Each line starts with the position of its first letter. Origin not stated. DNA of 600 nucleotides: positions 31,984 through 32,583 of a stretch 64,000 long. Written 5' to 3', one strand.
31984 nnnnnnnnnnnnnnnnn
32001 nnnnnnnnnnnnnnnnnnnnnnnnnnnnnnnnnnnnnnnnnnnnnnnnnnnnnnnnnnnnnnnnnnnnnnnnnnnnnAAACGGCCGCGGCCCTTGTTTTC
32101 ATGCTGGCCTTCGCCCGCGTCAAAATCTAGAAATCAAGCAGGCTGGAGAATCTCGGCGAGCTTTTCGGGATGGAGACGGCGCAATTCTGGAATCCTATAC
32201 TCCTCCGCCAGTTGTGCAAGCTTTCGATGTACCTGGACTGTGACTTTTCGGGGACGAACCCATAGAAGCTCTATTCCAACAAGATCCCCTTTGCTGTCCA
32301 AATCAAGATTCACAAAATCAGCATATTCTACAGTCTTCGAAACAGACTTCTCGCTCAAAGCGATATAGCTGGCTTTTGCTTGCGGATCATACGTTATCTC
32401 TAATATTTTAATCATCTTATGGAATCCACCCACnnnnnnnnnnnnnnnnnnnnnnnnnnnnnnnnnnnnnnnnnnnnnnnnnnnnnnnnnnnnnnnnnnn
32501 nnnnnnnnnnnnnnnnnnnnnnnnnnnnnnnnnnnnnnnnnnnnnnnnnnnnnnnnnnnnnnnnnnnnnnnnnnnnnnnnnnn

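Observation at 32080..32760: Low-GC islet carrying a DUF4258/DUF2283 toxin–antitoxin-like pair between folA and leuC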

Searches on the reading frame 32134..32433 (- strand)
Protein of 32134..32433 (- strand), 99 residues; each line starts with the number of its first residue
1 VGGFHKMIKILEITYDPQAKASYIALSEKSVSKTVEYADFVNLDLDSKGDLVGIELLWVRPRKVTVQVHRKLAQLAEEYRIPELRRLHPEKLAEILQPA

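Call 4: search_protein_families(library=pfam, proteins=[window:32134-32433:-], max_evalue=1)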
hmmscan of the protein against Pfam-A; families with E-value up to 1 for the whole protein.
window:32134-32433:- (99 aa): 1 family
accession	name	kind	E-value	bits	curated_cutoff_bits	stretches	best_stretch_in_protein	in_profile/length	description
PF10049.14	DUF2283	-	2.6e-12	47.1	23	1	13-59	2-48/49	Protein of unknown function (DUF2283)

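Call 5: search_protein_families(library=ncbifam, proteins=[window:32134-32433:-], max_evalue=1)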
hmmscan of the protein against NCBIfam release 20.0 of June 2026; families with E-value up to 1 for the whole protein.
window:32134-32433:- (99 aa): 0 families

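Call 8: find_homologous_proteins(query=window:32134-32433:-)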
Query window:32134-32433:- (99 aa): 31 proteins with E <= 0.001 among 44 candidates.
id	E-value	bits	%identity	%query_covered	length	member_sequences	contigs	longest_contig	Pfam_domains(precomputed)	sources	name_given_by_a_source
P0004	8.4e-52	191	100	94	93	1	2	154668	PF10049.15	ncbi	-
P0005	5.1e-45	169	86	93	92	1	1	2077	PF10049.15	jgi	jgi:uncharacterized protein YuzE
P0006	1.1e-44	168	86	93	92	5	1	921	PF10049.15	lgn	-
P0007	5.5e-44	166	77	99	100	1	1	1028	PF10049.15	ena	-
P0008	3.3e-43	164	80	93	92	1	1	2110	PF10049.15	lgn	-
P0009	4.2e-43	163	82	92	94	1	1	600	PF10049.15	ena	-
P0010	4.7e-43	163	82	93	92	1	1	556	PF10049.15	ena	-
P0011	6.4e-43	163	80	93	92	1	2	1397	PF10049.15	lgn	-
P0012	6.5e-43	163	82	93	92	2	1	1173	PF10049.15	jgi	-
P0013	7.9e-43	162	83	93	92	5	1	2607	PF10049.15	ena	-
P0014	1.9e-42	161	78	93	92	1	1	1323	PF10049.15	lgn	-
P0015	2.7e-42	161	78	93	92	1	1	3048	PF10049.15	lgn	-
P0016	3.9e-42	160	79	92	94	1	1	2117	PF10049.15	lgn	-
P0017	6.5e-42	159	81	92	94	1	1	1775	PF10049.15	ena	-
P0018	1.4e-41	158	78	93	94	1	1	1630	PF10049.15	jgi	jgi:uncharacterized protein YuzE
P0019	4.5e-41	157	79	93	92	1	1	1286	PF10049.15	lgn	-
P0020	5.8e-41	156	80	92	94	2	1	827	PF10049.15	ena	-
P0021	1.2e-40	155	80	92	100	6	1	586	PF10049.15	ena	-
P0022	1.6e-40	155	75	93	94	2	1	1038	PF10049.15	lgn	-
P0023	1.9e-40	155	76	92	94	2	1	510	PF10049.15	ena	-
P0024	2.2e-40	155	78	92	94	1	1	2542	PF10049.15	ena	-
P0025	2.3e-40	155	76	93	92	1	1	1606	PF10049.15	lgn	-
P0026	3.1e-40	154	79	92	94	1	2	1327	PF10049.15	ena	-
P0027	6.6e-40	153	77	92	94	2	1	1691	PF10049.15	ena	-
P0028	6.6e-40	153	77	92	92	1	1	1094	PF10049.15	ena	-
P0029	2.2e-39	151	76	92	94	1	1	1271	PF10049.15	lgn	-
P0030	3.7e-39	151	73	93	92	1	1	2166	PF10049.15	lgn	-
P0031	8.1e-39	150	74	92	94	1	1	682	PF10049.15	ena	-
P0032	1.2e-37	146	78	90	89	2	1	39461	PF10049.15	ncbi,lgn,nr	ncbi:MAG: DUF2283 domain-containing protein [Candidatus Omnitrophica bacterium]|nr:DUF2283 domain-co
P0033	2.2e-25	107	60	92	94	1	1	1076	PF10049.15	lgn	-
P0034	2.6e-25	106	59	93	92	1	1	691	PF10049.15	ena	-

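Call 9: find_encoding_contigs(protein=P0004, flank=6000, max_places=6)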
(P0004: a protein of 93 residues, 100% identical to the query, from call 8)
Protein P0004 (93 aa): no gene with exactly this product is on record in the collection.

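Call 10: find_encoding_contigs(protein=P0032, flank=6000, max_places=4)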
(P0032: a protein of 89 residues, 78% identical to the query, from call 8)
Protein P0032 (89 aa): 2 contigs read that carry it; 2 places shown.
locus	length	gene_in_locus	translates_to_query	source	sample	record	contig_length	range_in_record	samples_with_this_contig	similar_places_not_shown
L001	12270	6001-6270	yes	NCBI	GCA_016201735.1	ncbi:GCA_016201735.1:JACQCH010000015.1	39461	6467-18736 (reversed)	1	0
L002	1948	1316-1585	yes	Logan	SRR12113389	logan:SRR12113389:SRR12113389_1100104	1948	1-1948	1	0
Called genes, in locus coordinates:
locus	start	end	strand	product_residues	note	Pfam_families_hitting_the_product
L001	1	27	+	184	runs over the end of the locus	PF01903:CbiX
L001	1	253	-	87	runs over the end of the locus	-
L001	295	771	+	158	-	PF01613:Flavin_Reduct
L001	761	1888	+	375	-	PF00557:Peptidase_M24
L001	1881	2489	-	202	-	PF00694:Aconitase_C, PF27512:LeuD (weak), PF27434:LeuD_C (weak)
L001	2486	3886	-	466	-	PF00330:Aconitase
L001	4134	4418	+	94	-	PF04365:BrnT_toxin (weak)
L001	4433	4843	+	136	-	PF12441:CopG_antitoxin (weak)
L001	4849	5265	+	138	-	PF22091:DUF6941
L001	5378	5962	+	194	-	PF18734:HEPN_AbiU2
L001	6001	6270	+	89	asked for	PF10049:DUF2283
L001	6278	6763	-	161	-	PF00186:DHFR_1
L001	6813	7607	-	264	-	PF00303:Thymidylat_synt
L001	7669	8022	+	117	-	PF00507:Oxidored_q4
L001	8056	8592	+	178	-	PF01058:Oxidored_q6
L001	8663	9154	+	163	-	PF00329:Complex1_30kDa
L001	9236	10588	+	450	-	PF00346:Complex1_49kDa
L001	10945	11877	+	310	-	-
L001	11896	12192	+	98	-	PF01541:GIY-YIG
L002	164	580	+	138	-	PF22091:DUF6941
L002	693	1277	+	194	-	PF18734:HEPN_AbiU2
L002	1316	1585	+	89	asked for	PF10049:DUF2283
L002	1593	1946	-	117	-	?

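Call 12: search_solved_structures(query=window:32134-32415:-, max_evalue=10, show_alignments=2)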
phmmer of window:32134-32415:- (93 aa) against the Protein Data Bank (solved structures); distinct sequences matched with E-value up to 10: 7.
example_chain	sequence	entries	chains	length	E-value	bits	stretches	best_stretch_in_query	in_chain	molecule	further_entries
8znl_A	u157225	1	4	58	0.47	14.2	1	60-84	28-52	PD-L1 de novo binder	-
2wy2_D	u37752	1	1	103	1.1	13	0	72-91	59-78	N,N'-DIACETYLCHITOBIOSE-SPECIFIC PHOSPHOTRANSFERASE ENZYME IIB COMPONENT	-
2wwv_D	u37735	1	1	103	1.2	12.9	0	72-91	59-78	N,N'-DIACETYLCHITOBIOSE-SPECIFIC PHOSPHOTRANSFERASE ENZYME IIB COMPONENT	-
1h9c_A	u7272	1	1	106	1.2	12.9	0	72-91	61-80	PTS SYSTEM, CHITOBIOSE-SPECIFIC IIB COMPONENT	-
4zuz_A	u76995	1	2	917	1.3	12.8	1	14-74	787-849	SidC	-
3fiq_A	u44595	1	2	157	1.7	12.4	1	26-81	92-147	Odorant-binding protein 1F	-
2qec_A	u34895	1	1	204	1.8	12.3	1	14-56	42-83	Histone acetyltransferase HPA2 and related acetyltransferases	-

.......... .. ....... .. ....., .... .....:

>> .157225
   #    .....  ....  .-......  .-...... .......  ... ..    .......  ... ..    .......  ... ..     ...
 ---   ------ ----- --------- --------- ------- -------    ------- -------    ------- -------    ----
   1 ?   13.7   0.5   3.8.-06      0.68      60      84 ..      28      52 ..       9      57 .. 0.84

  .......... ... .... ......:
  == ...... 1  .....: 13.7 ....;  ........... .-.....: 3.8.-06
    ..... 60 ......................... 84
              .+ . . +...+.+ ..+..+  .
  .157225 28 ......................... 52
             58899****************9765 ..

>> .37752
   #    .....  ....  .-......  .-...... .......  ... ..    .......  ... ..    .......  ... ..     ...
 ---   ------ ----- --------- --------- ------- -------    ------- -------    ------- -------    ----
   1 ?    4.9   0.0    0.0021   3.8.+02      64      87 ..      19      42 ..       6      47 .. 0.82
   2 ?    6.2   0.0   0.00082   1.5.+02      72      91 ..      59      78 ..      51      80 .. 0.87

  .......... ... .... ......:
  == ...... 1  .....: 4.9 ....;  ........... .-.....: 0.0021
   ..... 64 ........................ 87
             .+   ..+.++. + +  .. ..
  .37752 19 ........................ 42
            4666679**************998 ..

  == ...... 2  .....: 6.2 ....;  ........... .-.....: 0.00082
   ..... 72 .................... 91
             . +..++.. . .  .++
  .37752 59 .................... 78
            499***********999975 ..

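Call 47: search_dna_similar(query=window:32134-32415:-, collection=plasmids, mode=protein, max_evalue=0.01, max_rows=20)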
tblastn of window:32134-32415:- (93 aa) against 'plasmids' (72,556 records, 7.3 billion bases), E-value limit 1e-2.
Records with a match: 9; places in all: 9; records where one place covers at least 80% of the query: 1.
Best place of each record, by identity: <60% 9.
By first word of the organism name: Thermus 6; Acidiphilium 2; Nocardia 1.
By predicted mobility (MOB-suite, as given by PLSDB): non-mobilizable 7; mobilizable 2.
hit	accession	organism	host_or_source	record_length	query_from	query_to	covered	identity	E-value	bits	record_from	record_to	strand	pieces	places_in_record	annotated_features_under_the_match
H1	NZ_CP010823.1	Thermus aquaticus Y51MC23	-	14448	5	67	68%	39.7%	2e-3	42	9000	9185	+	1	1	DUF2283 domain-containing protein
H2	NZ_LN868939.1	Nocardia farcinica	not known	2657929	5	83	85%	30.9%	6e-3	41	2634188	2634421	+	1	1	none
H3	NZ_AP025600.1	Thermus thermophilus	-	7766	5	51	51%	48.9%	2e-3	42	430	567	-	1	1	DUF2283 domain-containing protein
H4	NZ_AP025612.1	Thermus thermophilus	-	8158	5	51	51%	48.9%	2e-3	42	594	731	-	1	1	DUF2283 domain-containing protein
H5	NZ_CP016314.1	Thermus brockianus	whole organism,environmental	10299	5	51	51%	48.9%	2e-3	42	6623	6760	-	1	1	DUF2283 domain-containing protein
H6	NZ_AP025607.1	Thermus thermophilus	-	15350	5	51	51%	48.9%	2e-3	42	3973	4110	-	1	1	DUF2283 domain-containing protein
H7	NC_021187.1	Thermus sp. WG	hot spring sediment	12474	5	51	51%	48.9%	3e-3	42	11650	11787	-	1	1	DUF2283 domain-containing protein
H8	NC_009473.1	Acidiphilium cryptum JF-5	-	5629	4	56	57%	40.0%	2e-3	42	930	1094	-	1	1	DUF2283 domain-containing protein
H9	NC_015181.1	Acidiphilium multivorum AIU301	-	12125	4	56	57%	40.0%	3e-3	42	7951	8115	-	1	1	DUF2283 domain-containing protein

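Call 48: get_annotated_region(hit=H3, flank=1500)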
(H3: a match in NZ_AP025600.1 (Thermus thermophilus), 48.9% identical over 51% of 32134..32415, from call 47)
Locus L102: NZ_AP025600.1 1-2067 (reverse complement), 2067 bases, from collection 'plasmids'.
description: Thermus thermophilus strain SNM1-1 plasmid pTthSNM1-1e, complete sequence
organism: Thermus thermophilus (NCBI taxid 274)
taxonomy: Bacteria; Deinococcota; Deinococci; Thermales; Thermaceae; Thermus; Thermus thermophilus
host: -; source: -; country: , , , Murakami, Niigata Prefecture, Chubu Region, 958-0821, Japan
typing (MOB-suite, as given by PLSDB): non-mobilizable
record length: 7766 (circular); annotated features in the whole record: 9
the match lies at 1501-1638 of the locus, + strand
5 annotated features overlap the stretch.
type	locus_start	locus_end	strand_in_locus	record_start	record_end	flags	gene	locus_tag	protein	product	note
CDS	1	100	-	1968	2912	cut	-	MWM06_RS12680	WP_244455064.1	hypothetical protein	-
CDS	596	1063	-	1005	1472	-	-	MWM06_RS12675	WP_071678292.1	helix-turn-helix domain-containing protein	-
CDS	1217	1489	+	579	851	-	-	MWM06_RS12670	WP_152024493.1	DUF4258 domain-containing protein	-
CDS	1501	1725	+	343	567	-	-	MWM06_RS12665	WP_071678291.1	DUF2283 domain-containing protein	-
CDS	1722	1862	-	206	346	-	-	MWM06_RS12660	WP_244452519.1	hypothetical protein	-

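Call 49: get_annotated_region(hit=H8, flank=1500)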
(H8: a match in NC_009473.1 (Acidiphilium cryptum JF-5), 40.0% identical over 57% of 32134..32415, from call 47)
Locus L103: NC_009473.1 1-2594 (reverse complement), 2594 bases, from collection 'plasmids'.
description: Acidiphilium cryptum JF-5 plasmid pACRY07, complete sequence
organism: Acidiphilium cryptum JF-5 (NCBI taxid 349163)
taxonomy: Bacteria; Pseudomonadota; Alphaproteobacteria; Rhodospirillales; Acetobacteraceae; Acidiphilium; Acidiphilium cryptum; Acidiphilium cryptum JF-5
host: -; source: -; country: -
typing (MOB-suite, as given by PLSDB): mobilizable; replicon rep_cluster_1887; relaxase MOBQ
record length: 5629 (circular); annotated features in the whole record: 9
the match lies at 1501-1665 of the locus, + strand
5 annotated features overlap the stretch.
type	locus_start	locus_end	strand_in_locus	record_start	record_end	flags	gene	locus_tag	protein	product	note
CDS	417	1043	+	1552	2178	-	-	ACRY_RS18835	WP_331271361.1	helix-turn-helix domain-containing protein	-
CDS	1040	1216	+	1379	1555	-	-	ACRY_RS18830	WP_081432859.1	CopG family transcriptional regulator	-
CDS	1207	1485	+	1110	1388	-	-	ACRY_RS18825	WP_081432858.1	type II toxin-antitoxin system RelE/ParE family toxin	GO:0030541 - plasmid partitioning [Evidence IEA]; GO:0051290 - protein heterotetramerization [Evidence IEA]; GO:0009432 ...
CDS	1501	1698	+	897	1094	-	-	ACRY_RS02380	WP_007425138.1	DUF2283 domain-containing protein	-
CDS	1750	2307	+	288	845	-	-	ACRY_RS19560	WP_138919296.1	hypothetical protein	-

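Call 50: get_annotated_region(hit=H1, flank=1500)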
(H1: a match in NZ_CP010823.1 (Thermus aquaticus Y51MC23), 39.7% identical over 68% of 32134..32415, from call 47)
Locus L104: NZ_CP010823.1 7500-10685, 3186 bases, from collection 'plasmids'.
description: Thermus aquaticus Y51MC23 plasmid pTA14, complete sequence
organism: Thermus aquaticus Y51MC23 (NCBI taxid 498848)
taxonomy: Bacteria; Deinococcota; Deinococci; Thermales; Thermaceae; Thermus; Thermus aquaticus; Thermus aquaticus Y51MC23
host: -; source: -; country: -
typing (MOB-suite, as given by PLSDB): non-mobilizable; replicon rep_cluster_581
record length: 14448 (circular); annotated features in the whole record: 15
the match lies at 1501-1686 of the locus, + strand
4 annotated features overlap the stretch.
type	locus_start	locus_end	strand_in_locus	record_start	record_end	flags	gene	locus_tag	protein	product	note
CDS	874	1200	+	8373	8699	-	-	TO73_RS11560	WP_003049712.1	hypothetical protein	-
CDS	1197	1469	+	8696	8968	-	-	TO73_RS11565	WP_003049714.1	DUF5647 family protein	-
CDS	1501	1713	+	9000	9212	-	-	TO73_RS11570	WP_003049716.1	DUF2283 domain-containing protein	-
CDS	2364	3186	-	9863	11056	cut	-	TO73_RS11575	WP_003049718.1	replication initiation protein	-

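Call 52: predict_structure(alignment_id=A4)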
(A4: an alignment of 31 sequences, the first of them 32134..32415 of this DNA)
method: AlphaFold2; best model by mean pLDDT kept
length: 93 residues; sequences in the alignment: 31
mean_pLDDT: 87.1   pTM: 0.79
mean pLDDT of the five models: 87.1, 86.0, 85.9, 85.0, 84.2
residues with pLDDT >= 90: 50; 70-90: 34; 50-70: 9; < 50: 0
segments of 3 or more residues with pLDDT < 50: none
pLDDT, mean of each block of 10 residues (from residue 1): 85 89 94 91 94 73 91 91 83 59
secondary structure, 60 per line:
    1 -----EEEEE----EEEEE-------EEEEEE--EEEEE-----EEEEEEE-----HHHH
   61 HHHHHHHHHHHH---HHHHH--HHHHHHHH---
elements in order: E6-10 E15-19 E27-32 E35-39 E45-51 H57-72 H76-80 H83-90

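Call 59: find_related_loci(query=A4, collection=viral_contigs, flank=4000)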
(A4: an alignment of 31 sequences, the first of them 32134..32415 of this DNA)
Query A4 (93 aa) in viral_contigs; peptide patterns used: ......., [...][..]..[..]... (x = any residue, [..] = any of these).
106 stretches matched a pattern, but none encodes a relative of the query by tblastn (E <= 1e-3).

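Call 61: find_related_loci(query=A4, collection=metagenome_contigs, flank=5000)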
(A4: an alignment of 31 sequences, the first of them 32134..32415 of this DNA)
Query A4 (93 aa) in metagenome_contigs; peptide patterns used: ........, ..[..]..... (x = any residue, [..] = any of these).
248 stretches matched a pattern; 7 encode a relative of the query (tblastn E <= 1e-3); 7 distinct loci.
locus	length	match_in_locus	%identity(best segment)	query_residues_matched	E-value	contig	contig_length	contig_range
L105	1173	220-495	82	2-93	7e-53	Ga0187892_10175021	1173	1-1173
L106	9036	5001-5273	81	3-93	1e-49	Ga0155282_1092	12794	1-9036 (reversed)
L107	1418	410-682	79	3-93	1e-49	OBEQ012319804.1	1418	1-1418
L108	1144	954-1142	81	3-65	1e-34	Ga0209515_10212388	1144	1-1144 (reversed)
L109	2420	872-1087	58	22-93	1e-27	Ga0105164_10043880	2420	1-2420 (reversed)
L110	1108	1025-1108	61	3-30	7e-9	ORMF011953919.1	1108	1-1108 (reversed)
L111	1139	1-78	69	68-93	1e-8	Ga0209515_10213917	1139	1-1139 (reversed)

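Call 65: search_protein_families(library=pfam, proteins=[L109:1795-2334:+, L001:5378-5962:+, L109:1202-1531:-, L102:1217-1489:+], max_evalue=0.01)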
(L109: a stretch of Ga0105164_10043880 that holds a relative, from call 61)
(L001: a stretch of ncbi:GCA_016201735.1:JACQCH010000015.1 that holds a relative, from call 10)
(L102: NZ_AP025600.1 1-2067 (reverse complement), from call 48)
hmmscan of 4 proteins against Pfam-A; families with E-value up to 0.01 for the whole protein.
L109:1795-2334:+ (179 aa): 1 family
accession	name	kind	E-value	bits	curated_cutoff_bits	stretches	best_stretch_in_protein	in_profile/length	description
PF05168.19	HEPN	-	2.7e-06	27.9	22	1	51-164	3-116/117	HEPN domain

L001:5378-5962:+ (194 aa): 1 family
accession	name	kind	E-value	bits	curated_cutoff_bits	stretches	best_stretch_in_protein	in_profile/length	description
PF18734.6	HEPN_AbiU2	-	1.8e-21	76.9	26.8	1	5-175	7-189/193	AbiU2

L109:1202-1531:- (109 aa): 1 family
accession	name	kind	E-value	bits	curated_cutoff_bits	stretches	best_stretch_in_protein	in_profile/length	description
PF10049.14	DUF2283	-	0.00035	21.1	23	1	15-45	4-34/49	Protein of unknown function (DUF2283)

L102:1217-1489:+ (90 aa): 0 families

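Call 66: search_protein_families(library=padloc, proteins=[window:32134-32415:-, L001:5378-5962:+, L109:1795-2334:+], max_evalue=0.01)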
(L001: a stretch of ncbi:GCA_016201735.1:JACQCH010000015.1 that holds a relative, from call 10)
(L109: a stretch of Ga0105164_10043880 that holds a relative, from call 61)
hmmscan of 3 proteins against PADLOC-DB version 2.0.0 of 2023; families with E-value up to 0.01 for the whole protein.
window:32134-32415:- (93 aa): 0 families

L001:5378-5962:+ (194 aa): 0 families

L109:1795-2334:+ (179 aa): 7 families
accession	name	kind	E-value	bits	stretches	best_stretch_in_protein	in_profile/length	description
PDLC04374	PDC-M05B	-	1.7e-23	81.5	1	30-173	3-145/146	-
PDLC04377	PDC-M05B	-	5.7e-16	56.9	1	31-173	4-145/149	-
PDLC04379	PDC-M05B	-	1.1e-15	55.9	1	32-173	5-144/147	-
PDLC04375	PDC-M05B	-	7.8e-12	43.7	1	31-161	15-144/151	-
PDLC04376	PDC-M05B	-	3.4e-11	41.5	1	49-168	2-120/121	-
PDLC04378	PDC-M05B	-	1.6e-09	36.2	1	41-173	20-150/153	-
PDLC04373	PDC-M05B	-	1.1e-06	26.7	1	28-167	4-138/141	-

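Call 80: search_dna_similar(query=window:32134-32415:-, collection=phages, mode=protein, max_evalue=0.01, max_rows=15)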
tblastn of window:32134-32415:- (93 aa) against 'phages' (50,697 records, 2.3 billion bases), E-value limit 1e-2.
Records with a match: 1; places in all: 1; records where one place covers at least 80% of the query: 0.
Best place of each record, by identity: <60% 1.
By first word of the organism name: Geoglobus 1.
By host as written in the record: Geoglobus acetivorans strain SBH6 1.
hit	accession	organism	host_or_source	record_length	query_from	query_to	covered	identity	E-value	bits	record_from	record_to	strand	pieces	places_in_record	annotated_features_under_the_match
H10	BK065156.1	Geoglobus acetivorans pleomorphic virus 1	Geoglobus acetivorans strain SBH6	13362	4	74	76%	31.0%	9e-3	39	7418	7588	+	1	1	hypothetical protein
